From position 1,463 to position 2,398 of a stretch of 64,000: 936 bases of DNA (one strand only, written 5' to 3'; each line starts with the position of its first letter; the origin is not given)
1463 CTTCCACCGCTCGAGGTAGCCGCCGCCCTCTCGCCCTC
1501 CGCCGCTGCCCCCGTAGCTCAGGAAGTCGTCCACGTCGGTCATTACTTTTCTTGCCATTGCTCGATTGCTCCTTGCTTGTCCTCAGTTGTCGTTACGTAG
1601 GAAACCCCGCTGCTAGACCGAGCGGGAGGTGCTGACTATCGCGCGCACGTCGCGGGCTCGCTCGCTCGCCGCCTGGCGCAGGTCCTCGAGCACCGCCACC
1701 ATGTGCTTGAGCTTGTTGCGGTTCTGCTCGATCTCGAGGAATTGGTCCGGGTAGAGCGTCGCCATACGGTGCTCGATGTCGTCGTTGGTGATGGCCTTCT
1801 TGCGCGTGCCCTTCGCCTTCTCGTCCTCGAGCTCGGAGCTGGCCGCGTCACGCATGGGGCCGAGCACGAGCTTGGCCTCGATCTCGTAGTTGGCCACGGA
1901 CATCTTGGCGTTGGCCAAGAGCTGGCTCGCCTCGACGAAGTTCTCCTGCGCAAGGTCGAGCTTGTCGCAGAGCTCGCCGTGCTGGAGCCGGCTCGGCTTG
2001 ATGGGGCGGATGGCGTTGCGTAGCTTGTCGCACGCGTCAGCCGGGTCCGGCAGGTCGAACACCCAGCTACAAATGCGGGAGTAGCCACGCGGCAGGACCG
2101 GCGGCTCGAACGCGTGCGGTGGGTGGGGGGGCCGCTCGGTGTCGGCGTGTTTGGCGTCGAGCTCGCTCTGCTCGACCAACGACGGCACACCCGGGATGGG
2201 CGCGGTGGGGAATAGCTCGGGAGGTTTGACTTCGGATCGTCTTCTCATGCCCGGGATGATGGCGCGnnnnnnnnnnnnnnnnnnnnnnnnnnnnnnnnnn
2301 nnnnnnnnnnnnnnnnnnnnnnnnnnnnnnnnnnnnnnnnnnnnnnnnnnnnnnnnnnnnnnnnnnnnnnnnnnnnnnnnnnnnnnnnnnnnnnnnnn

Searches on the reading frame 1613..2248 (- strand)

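Call 10: search_protein_families(library=pfam, proteins=[window:1613-2248:-], max_evalue=0.01)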
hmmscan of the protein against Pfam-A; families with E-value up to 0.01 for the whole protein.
window:1613-2248:- (211 aa): 0 families

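Call 16: search_protein_families(library=phrogs, proteins=[window:1613-2248:-], max_evalue=0.001)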
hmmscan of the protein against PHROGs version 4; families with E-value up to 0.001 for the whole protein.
window:1613-2248:- (211 aa): 0 families

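Call 38: search_protein_families(library=ncbifam, proteins=[window:1613-2248:-], max_evalue=0.1)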
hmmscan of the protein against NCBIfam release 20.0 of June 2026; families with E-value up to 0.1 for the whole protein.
window:1613-2248:- (211 aa): 1 family
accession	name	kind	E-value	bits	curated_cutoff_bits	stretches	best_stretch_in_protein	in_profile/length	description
TIGR01256.1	modA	equivalog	0.072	13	62.5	1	114-195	60-144/217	molybdate ABC transporter substrate-binding protein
